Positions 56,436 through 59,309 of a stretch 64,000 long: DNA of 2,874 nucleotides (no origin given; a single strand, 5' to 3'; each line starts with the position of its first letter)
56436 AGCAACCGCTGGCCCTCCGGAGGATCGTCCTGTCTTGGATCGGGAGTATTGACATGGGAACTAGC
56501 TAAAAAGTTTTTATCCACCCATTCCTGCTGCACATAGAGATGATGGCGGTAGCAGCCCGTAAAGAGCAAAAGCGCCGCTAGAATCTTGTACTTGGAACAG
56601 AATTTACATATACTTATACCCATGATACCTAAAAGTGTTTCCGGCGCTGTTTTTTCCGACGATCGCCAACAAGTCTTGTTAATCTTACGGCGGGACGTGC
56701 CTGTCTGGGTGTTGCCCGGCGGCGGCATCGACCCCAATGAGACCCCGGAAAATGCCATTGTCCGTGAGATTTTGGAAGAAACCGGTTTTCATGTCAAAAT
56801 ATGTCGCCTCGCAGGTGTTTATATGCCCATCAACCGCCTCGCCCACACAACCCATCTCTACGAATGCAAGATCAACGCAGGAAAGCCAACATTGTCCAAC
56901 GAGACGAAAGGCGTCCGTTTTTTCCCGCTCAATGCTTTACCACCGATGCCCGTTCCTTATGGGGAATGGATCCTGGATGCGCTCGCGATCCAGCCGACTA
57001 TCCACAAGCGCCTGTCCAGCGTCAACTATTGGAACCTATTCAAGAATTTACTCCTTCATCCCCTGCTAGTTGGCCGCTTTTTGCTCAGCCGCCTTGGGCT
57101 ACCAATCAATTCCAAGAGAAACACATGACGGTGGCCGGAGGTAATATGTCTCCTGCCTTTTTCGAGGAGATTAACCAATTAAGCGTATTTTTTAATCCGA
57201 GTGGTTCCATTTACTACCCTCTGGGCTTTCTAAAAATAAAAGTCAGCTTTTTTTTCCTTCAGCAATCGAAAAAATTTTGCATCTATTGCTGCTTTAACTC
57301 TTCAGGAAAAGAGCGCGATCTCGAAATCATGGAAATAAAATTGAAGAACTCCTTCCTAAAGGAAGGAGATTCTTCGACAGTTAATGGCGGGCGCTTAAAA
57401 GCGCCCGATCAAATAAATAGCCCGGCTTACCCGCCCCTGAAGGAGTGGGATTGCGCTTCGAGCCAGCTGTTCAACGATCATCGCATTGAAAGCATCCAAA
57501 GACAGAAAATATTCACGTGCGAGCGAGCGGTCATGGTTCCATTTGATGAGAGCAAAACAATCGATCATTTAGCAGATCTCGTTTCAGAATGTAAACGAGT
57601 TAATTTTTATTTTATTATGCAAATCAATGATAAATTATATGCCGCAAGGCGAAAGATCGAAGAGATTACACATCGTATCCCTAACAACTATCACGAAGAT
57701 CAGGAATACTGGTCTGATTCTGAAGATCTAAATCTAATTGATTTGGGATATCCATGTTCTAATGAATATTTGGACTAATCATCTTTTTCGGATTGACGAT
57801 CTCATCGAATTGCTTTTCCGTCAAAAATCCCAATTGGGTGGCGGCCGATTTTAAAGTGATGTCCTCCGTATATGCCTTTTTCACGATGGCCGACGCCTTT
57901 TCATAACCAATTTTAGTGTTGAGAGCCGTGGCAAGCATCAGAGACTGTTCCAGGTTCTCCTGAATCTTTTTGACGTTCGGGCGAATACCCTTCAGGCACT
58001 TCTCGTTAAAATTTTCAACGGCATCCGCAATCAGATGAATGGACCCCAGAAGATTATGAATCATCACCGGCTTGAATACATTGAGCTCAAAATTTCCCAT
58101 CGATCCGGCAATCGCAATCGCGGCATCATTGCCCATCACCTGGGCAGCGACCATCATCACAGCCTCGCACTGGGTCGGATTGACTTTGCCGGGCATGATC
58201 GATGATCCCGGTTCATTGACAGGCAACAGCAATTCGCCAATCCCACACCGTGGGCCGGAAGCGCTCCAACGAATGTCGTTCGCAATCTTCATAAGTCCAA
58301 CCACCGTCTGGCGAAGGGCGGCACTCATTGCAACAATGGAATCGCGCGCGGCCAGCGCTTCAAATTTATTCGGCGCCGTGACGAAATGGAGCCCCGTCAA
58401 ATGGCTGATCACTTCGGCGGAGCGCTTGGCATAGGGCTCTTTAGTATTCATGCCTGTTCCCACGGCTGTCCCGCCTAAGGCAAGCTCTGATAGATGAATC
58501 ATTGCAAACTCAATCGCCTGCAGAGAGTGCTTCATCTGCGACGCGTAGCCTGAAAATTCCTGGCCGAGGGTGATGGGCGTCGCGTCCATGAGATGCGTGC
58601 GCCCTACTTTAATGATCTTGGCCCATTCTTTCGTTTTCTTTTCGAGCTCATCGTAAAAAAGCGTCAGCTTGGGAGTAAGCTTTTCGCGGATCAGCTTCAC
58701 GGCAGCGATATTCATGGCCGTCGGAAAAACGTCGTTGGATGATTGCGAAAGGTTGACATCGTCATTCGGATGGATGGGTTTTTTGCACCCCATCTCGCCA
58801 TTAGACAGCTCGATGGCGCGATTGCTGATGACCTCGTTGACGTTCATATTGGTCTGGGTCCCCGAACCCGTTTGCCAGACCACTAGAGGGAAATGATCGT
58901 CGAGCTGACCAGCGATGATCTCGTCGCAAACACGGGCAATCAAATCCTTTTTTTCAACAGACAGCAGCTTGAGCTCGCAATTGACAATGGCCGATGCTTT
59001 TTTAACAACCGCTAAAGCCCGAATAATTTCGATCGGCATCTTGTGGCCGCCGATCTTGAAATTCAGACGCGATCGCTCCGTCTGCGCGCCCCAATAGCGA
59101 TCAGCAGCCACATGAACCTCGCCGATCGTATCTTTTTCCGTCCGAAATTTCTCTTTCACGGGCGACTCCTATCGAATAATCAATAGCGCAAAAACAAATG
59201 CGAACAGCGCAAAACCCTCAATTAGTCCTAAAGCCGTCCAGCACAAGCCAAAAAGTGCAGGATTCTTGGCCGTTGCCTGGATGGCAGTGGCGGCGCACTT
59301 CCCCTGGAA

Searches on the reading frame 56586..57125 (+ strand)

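Call 102: search_protein_families(library=pfam, proteins=[window:56586-57125:+])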
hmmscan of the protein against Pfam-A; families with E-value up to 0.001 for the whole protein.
window:56586-57125:+ (180 aa): 1 family
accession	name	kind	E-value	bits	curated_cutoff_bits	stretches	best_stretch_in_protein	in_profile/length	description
PF00293.34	NUDIX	-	1.1e-17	64.7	21.1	1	20-122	7-124/134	NUDIX domain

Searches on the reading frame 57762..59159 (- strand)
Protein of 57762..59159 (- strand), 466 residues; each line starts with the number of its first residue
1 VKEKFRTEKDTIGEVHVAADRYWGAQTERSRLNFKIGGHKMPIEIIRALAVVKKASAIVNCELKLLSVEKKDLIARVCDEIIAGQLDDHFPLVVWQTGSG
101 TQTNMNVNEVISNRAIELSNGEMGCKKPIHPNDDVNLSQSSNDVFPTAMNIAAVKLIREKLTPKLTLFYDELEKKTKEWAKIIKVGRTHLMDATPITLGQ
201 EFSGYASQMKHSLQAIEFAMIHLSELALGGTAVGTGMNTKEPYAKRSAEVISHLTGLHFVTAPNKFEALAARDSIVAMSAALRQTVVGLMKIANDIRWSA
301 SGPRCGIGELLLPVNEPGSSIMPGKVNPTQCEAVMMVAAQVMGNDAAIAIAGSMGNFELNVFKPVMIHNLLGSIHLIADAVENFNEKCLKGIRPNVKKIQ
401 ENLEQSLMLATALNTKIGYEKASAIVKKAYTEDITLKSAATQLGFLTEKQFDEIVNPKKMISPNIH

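Call 102: search_protein_families(library=pfam, proteins=[window:57762-59159:-])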
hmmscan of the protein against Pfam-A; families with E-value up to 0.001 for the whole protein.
window:57762-59159:- (466 aa): 2 families
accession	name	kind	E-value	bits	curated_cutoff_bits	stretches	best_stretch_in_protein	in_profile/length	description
PF00206.25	Lyase_1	-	1.6e-106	356.7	27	1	13-343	1-312/312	Lyase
PF10415.14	FumaraseC_C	-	5.5e-21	75.2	32.5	1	409-461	1-53/54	Fumarase C C-terminus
